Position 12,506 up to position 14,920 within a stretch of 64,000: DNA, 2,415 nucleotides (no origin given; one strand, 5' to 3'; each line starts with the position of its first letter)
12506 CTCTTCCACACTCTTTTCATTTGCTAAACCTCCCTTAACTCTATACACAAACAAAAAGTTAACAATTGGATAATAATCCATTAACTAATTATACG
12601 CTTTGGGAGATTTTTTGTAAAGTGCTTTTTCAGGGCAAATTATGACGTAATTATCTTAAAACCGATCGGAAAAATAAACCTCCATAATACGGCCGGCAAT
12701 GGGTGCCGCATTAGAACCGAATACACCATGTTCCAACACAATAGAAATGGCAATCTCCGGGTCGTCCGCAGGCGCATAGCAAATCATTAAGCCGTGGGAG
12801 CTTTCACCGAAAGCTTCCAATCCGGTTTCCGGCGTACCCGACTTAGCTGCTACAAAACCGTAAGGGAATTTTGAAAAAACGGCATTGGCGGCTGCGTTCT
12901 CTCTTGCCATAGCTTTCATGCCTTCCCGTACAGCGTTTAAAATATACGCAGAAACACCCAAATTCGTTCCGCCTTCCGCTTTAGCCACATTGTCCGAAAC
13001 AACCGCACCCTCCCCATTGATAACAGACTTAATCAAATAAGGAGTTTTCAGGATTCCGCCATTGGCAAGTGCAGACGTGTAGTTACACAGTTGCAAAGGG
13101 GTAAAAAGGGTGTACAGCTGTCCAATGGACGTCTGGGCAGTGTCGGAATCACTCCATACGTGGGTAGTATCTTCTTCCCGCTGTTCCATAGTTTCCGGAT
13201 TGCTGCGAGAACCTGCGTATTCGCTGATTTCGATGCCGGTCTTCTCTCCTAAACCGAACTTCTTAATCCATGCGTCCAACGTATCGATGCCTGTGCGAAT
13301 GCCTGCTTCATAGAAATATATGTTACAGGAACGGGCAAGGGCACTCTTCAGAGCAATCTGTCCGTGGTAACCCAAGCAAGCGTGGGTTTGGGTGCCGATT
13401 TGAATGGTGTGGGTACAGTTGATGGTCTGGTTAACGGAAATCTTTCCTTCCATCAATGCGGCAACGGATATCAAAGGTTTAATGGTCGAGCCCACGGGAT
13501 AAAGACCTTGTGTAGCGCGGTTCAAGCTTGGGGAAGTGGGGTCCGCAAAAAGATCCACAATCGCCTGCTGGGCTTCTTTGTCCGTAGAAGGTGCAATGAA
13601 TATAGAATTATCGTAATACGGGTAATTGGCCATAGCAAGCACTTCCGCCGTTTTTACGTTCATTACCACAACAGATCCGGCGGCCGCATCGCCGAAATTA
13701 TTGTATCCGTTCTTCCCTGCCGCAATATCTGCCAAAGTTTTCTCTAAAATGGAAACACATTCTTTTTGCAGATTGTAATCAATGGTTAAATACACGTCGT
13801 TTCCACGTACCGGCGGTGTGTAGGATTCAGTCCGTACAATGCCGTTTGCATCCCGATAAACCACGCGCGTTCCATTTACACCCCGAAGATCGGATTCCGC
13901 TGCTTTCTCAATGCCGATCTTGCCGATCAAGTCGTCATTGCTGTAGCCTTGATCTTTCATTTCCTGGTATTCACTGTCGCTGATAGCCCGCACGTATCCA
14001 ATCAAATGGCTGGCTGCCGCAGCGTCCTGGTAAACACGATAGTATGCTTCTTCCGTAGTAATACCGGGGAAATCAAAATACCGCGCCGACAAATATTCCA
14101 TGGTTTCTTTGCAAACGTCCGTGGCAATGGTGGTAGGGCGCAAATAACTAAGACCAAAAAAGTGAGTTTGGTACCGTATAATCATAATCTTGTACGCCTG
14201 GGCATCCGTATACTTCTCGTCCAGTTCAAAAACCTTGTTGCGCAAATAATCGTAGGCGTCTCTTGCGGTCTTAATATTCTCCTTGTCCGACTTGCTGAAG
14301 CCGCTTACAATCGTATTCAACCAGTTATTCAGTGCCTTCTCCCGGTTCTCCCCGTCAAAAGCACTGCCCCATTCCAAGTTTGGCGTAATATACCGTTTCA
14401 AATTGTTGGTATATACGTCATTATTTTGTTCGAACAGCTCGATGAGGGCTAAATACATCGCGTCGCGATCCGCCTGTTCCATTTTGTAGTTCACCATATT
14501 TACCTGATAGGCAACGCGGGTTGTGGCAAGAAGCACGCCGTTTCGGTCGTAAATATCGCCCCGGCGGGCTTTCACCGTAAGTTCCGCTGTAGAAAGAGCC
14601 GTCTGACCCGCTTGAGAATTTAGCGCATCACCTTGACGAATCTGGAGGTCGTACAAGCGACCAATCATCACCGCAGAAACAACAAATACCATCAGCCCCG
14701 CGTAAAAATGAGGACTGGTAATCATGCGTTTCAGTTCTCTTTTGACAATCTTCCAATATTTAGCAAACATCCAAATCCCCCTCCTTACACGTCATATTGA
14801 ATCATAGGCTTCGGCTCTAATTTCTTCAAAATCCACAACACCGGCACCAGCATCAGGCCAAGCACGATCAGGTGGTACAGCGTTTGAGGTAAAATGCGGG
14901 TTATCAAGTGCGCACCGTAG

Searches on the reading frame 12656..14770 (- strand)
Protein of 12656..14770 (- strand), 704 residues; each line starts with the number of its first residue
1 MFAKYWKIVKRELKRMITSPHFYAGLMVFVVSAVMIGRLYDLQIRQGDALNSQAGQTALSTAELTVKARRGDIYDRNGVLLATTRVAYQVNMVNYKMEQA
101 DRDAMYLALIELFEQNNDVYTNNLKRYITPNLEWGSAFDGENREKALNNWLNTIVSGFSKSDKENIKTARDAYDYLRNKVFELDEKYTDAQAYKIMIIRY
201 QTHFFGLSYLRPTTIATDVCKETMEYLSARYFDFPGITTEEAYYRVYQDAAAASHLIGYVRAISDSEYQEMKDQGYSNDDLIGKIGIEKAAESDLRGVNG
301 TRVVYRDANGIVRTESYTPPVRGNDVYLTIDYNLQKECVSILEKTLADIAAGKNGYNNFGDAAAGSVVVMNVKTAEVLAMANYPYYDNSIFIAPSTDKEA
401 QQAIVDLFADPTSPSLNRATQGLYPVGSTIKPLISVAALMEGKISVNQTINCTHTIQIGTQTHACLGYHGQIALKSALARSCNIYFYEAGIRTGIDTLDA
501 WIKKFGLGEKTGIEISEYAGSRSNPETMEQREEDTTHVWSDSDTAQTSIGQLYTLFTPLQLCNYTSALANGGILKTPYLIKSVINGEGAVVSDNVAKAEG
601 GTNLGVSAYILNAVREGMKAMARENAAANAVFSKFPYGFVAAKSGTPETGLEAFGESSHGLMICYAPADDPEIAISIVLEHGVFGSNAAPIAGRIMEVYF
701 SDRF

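Call 97: search_protein_families(library=pfam, proteins=[window:12656-14770:-], max_evalue=0.00001)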
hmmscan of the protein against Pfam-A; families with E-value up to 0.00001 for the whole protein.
window:12656-14770:- (704 aa): 2 families
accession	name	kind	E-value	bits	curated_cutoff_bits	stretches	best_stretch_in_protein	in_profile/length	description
PF00905.27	Transpeptidase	-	4.2e-53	180.9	22.1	1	365-697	1-299/299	Penicillin binding protein transpeptidase domain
PF03717.20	PBP_dimer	-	7.2e-41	141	24.4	1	66-315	2-178/180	Penicillin-binding Protein dimerisation domain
